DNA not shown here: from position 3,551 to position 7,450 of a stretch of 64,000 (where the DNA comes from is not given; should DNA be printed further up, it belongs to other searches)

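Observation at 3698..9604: Orphan giant gene: 1,968-aa protein with signal peptide, 7 TM helices, two Cys-rich ectodomains and an ~800-aa tail of no recognisable family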

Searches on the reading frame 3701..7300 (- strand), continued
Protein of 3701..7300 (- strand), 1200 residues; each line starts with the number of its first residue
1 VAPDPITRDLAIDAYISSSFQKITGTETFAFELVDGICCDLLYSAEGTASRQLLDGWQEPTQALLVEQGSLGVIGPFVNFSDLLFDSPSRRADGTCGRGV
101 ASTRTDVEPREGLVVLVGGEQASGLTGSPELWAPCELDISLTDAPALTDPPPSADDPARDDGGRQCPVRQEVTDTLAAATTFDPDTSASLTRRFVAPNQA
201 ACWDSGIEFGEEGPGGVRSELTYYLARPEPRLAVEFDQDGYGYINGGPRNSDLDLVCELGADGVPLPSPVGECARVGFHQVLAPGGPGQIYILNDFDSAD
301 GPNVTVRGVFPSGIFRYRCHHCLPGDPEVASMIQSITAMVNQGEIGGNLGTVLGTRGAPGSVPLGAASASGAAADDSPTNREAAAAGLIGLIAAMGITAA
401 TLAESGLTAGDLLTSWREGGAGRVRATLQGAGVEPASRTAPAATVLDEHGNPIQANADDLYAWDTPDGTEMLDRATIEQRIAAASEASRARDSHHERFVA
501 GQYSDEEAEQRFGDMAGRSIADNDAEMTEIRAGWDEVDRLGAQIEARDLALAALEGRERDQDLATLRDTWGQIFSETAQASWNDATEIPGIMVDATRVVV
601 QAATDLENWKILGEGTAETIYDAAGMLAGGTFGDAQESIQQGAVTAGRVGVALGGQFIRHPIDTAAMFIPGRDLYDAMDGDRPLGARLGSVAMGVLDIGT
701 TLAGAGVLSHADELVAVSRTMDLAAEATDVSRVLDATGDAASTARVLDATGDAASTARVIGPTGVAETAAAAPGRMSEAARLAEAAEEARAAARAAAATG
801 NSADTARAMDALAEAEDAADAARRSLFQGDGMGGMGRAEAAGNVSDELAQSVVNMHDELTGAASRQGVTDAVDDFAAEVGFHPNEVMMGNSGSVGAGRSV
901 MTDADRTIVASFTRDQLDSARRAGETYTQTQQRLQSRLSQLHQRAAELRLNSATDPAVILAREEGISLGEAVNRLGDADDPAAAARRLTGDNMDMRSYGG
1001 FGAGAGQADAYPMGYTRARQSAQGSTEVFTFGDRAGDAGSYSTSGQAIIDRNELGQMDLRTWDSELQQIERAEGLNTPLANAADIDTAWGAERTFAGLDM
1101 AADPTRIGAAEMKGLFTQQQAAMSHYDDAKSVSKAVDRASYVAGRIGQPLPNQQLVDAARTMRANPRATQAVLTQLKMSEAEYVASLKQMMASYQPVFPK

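Call 71: find_encoding_contigs(protein=P0076, flank=6000, max_places=2)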
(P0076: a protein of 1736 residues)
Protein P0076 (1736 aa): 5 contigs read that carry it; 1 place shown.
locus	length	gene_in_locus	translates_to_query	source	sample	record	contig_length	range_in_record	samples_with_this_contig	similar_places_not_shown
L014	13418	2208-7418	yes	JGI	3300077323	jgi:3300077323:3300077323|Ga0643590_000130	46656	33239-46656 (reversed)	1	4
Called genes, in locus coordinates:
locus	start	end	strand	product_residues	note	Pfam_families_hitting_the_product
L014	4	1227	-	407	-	PF13384:HTH_23 (faint), PF13518:HTH_28 (weak), PF13551:HTH_29 (weak), PF13565:HTH_32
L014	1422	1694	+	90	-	-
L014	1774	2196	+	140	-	-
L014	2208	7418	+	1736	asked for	PF07610:DUF1573 (faint), PF22544:HYDIN_VesB_CFA65-like_Ig (faint), PF00635:Motile_Sperm (faint), PF21310:OCRL-like_ASH (faint), PF22067:Cep192_D3 (faint), PF22076:Cep192_D6 (faint), PF19190:BACON_2 (weak)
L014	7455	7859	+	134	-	-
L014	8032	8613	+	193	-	PF04542:Sigma70_r2, PF08281:Sigma70_r4_2, PF04545:Sigma70_r4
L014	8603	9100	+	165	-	PF13490:zf-HC2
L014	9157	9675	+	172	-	PF13801:Metal_resist, PF07813:LTXXQ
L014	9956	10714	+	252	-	PF01628:HrcA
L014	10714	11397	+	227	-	PF01025:GrpE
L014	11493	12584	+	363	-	PF00226:DnaJ, PF01556:DnaJ_C, PF00684:DnaJ_CXXCXGXG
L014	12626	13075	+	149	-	PF13279:4HBT_2, PF03061:4HBT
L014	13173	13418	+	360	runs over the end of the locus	PF01210:NAD_Gly3P_dh_N, PF03807:F420_oxidored (weak), PF07479:NAD_Gly3P_dh_C, PF20618:GPD_NAD_C_bact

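Call 73: search_protein_families(library=pfam, proteins=[L013:7871-9496:+, L014:7455-7859:+, L012:14147-16255:+, L011:5365-6588:+, L011:2133-2864:+, L011:1115-2131:+, L010:7145-8017:+, L013:5066-5974:+, L013:3688-4965:+, L014:1774-2196:+], max_evalue=0.1)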
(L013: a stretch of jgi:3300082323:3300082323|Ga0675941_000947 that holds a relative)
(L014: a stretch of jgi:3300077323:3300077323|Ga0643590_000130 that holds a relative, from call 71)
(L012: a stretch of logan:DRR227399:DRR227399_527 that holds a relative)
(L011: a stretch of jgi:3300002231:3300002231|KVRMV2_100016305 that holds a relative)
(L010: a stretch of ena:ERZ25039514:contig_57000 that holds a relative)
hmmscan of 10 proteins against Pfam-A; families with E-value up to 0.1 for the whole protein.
L013:7871-9496:+ (541 aa): 2 families
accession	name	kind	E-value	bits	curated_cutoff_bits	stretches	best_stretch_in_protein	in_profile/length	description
PF10910.14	Phage_gene29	-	0.045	14.4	29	0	418-454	55-90/124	Phage gene 29 protein family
PF15794.10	CCDC106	-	0.069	13.4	30.2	0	61-146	21-106/220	Coiled-coil domain-containing protein 106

L014:7455-7859:+ (134 aa): 2 families
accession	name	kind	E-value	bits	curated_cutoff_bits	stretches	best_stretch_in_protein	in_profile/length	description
PF09945.14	DUF2177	-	0.0033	18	26.9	1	7-104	4-97/124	Predicted membrane protein (DUF2177)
PF06127.16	Mpo1-like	-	0.06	13.9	24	1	22-78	43-73/95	2-hydroxy-palmitic acid dioxygenase Mpo1-like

L012:14147-16255:+ (702 aa): 4 families
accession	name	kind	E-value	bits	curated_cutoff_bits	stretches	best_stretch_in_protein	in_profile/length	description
PF00395.25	SLH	-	3.6e-15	56.1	20.8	2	644-683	1-40/44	S-layer homology domain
PF03793.24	PASTA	-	2.2e-14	53.6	23.2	1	448-508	2-63/64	PASTA domain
PF21827.1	New_glue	-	0.0022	18.2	31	1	396-443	11-61/94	New glue protein family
PF13567.11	DUF4131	-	0.058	13.5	31.6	0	472-513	92-134/165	Domain of unknown function (DUF4131)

L011:5365-6588:+ (407 aa): 6 families
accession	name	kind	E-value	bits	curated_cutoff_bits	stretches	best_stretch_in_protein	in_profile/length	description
PF13428.12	TPR_14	-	1.6e-08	34.8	23.5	2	141-178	2-39/44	Tetratricopeptide repeat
PF13429.12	TPR_15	-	4.4e-06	26.8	26.2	1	66-174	144-248/280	Tetratricopeptide repeat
PF14559.12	TPR_19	-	3.5e-05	24.5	25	1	80-135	3-58/68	Tetratricopeptide repeat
PF13432.12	TPR_16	-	0.0046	17.8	32.7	1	75-117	4-46/65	Tetratricopeptide repeat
PF14561.12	TPR_20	-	0.034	14.9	25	0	88-136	8-56/90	Tetratricopeptide repeat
PF09613.16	HrpB1_HrpK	-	0.069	13.2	29.3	0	66-116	43-93/126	Bacterial type III secretion protein (HrpB1_HrpK)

L011:2133-2864:+ (243 aa): 0 families

L011:1115-2131:+ (338 aa): 0 families

L010:7145-8017:+ (290 aa): 0 families

L013:5066-5974:+ (302 aa): 1 family
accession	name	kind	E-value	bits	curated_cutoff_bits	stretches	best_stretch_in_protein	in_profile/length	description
PF10213.14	MRP-S28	-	0.02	15.8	22.3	1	59-113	7-59/127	Mitochondrial ribosomal subunit protein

L013:3688-4965:+ (425 aa): 1 family
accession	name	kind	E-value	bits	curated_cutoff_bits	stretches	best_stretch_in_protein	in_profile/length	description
PF16548.10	FlgT_N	-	0.00018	22.4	28.8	1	31-110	3-82/87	Flagellar assembly protein T, N-terminal domain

L014:1774-2196:+ (140 aa): 0 families

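Call 80: find_related_loci(query=A9, collection=metagenome_contigs, flank=7000)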
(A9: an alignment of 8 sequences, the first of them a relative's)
Query A9 (392 aa) in metagenome_contigs; peptide patterns used: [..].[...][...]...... (x = any residue, [..] = any of these).
53 stretches matched a pattern; 21 encode a relative of the query (tblastn E <= 1e-3); 21 distinct loci.
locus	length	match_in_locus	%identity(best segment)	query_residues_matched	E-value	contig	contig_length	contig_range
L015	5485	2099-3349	43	6-386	1e-97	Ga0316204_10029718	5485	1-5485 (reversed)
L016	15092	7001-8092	44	2-374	6e-86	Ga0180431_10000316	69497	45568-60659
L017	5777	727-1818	44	31-379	5e-81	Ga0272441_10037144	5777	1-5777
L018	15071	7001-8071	41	31-379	1e-78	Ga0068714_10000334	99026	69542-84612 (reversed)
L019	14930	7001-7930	43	68-369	2e-71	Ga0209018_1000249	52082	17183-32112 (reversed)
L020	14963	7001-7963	40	57-369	2e-69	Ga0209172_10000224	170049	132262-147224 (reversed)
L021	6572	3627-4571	42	73-378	4e-64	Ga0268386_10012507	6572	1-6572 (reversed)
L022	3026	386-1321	40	73-378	4e-64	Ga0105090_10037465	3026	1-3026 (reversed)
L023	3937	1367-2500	38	6-382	2e-62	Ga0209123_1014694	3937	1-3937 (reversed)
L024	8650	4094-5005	40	73-378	4e-56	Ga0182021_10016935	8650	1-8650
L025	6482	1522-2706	34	4-374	4e-52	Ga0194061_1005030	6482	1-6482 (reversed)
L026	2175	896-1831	37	85-374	2e-51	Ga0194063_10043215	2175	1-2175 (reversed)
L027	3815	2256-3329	34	73-389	2e-49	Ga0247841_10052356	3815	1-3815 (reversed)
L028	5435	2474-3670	35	10-376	4e-49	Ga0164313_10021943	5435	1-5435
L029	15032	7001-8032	34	83-389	2e-48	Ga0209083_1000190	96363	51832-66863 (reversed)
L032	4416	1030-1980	34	89-385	4e-39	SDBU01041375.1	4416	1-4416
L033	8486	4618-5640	33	73-390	6e-39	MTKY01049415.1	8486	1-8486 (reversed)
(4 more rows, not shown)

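Call 85: search_protein_families(library=pfam, proteins=[L016:8160-9485:+, L018:8120-9271:+, L020:8069-9415:+, L025:2760-4082:+, L028:3729-4781:+, L032:1999-3126:+, L033:5661-6836:+, L015:3383-4669:+, L019:1754-8020:+, L020:3380-8056:+], max_evalue=0.01)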
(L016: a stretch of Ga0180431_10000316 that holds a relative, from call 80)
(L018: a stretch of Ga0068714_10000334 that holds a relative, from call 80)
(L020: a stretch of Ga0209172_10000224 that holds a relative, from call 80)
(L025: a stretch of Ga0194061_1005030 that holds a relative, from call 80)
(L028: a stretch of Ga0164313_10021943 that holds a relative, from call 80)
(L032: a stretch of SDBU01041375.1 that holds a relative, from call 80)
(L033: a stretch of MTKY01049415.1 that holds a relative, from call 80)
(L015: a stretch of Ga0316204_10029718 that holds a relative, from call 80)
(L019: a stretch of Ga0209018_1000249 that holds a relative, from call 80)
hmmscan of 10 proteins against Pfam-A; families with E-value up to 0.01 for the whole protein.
L016:8160-9485:+ (441 aa): 10 families
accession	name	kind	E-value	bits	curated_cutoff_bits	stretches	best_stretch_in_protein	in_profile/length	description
PF13240.11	Zn_Ribbon_1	-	1.1e-20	73.2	25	3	420-441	2-23/23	zinc-ribbon domain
PF12773.13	DZR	-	2.5e-17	63.2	27.3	2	346-400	1-45/45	Double zinc ribbon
PF24463.1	DUF7577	-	2.9e-13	49.6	28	3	343-366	2-25/27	Domain of unknown function (DUF7577)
PF13248.11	Zn_ribbon_3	-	3.4e-09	36.3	27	2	420-441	5-26/26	zinc-ribbon domain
PF24460.1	DUF7575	-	4.1e-08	32.9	28.5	1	343-366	3-26/28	Domain of unknown function (DUF7575)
PF17032.10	Zn_ribbon_15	-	1.8e-07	32.3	28.9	0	343-363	52-72/73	zinc-ribbon family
PF18912.6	DZR_2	-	3.3e-05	24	27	1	344-399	8-55/56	Double zinc ribbon domain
PF09889.16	DUF2116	-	0.00018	21.9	26.8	1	344-362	4-22/59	Probable treble clef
PF00641.23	Zn_ribbon_RanBP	-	0.0004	20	27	0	420-440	7-27/30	Zn-finger in Ran binding protein and others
PF14803.11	Zn_ribbon_Nudix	-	0.00079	19.7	25.6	0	358-387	1-30/34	Nudix N-terminal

L018:8120-9271:+ (383 aa): 7 families
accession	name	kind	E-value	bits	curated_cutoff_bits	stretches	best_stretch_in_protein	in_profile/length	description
PF12773.13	DZR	-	1.7e-09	38.1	27.3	1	332-379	1-45/45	Double zinc ribbon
PF13248.11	Zn_ribbon_3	-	6.3e-09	35.4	27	2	358-381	2-25/26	zinc-ribbon domain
PF13240.11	Zn_Ribbon_1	-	6.8e-07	29.3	25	1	361-381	2-22/23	zinc-ribbon domain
PF18912.6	DZR_2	-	8.5e-05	22.7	27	0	346-381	10-45/56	Double zinc ribbon domain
PF24460.1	DUF7575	-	0.00051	19.8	28.5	0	357-380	2-25/28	Domain of unknown function (DUF7575)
PF17032.10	Zn_ribbon_15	-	0.0026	18.9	28.9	0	346-379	40-73/73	zinc-ribbon family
PF10235.14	Cript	-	0.0037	18.3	25.5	0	315-352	24-69/90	Microtubule-associated protein CRIPT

L020:8069-9415:+ (448 aa): 2 families
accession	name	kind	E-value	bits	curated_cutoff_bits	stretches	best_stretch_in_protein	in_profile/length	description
PF00498.31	FHA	-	6.9e-18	65.3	20.7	1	373-436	3-67/67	FHA domain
PF16697.10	Yop-YscD_cpl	-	3.5e-08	34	33.2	1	357-442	4-90/94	Inner membrane component of T3SS, cytoplasmic domain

L025:2760-4082:+ (440 aa): 3 families
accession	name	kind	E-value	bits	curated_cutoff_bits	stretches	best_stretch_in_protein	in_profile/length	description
PF13240.11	Zn_Ribbon_1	-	9.9e-07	28.8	25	1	417-439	1-23/23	zinc-ribbon domain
PF13248.11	Zn_ribbon_3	-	0.00057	19.7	27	1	418-438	5-25/26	zinc-ribbon domain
PF12773.13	DZR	-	0.001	19.6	27.3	1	417-436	26-45/45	Double zinc ribbon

L028:3729-4781:+ (350 aa): 4 families
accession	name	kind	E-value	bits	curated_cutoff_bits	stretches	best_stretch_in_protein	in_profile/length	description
PF13240.11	Zn_Ribbon_1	-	5.9e-05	23.2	25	1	323-345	1-23/23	zinc-ribbon domain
PF12773.13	DZR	-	0.00016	22.2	27.3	1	324-345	1-22/45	Double zinc ribbon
PF13248.11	Zn_ribbon_3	-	0.00018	21.3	27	1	324-345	5-26/26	zinc-ribbon domain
PF17032.10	Zn_ribbon_15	-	0.0024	19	28.9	1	320-342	51-73/73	zinc-ribbon family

L032:1999-3126:+ (375 aa): 3 families
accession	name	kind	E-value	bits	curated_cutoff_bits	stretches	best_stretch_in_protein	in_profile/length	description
PF13240.11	Zn_Ribbon_1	-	6.3e-06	26.3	25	1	348-368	2-22/23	zinc-ribbon domain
PF12773.13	DZR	-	0.00079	20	27.3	1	343-367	10-32/45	Double zinc ribbon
PF13248.11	Zn_ribbon_3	-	0.0024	17.7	27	0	341-355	12-26/26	zinc-ribbon domain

L033:5661-6836:+ (391 aa): 2 families
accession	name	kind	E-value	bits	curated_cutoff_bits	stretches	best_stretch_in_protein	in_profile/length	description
PF13240.11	Zn_Ribbon_1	-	6.2e-07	29.5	25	1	369-391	1-23/23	zinc-ribbon domain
PF12773.13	DZR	-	0.00057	20.4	27.3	1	370-391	1-22/45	Double zinc ribbon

L015:3383-4669:+ (428 aa): 8 families
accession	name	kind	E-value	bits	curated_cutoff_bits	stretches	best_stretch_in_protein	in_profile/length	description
PF12773.13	DZR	-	1.9e-10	41.2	27.3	1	367-424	1-45/45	Double zinc ribbon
PF13240.11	Zn_Ribbon_1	-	2.8e-08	33.7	25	2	405-427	1-23/23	zinc-ribbon domain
PF17032.10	Zn_ribbon_15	-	5.2e-05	24.4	28.9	0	361-385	49-73/73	zinc-ribbon family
PF18912.6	DZR_2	-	0.0011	19.2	27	0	360-390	17-48/56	Double zinc ribbon domain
PF07191.17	Zn_ribbon_6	-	0.0016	18.8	25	1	360-416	12-62/67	Double zinc ribbon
PF13248.11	Zn_ribbon_3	-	0.0042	17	27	0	365-387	3-25/26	zinc-ribbon domain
PF18508.7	zf_C2H2_13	-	0.0067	16.5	26.5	0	380-393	19-32/42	Zinc finger domain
PF04640.20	PLATZ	-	0.0069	17.4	25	0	354-381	49-73/79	PLATZ transcription factor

L019:1754-8020:+ (2088 aa): 0 families

L020:3380-8056:+ (1558 aa): 0 families
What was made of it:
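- Partners carry FHA, zinc-ribbon, TPR or PASTA-SLH modules, which are untypical of immunity proteins (calls 73, 85).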
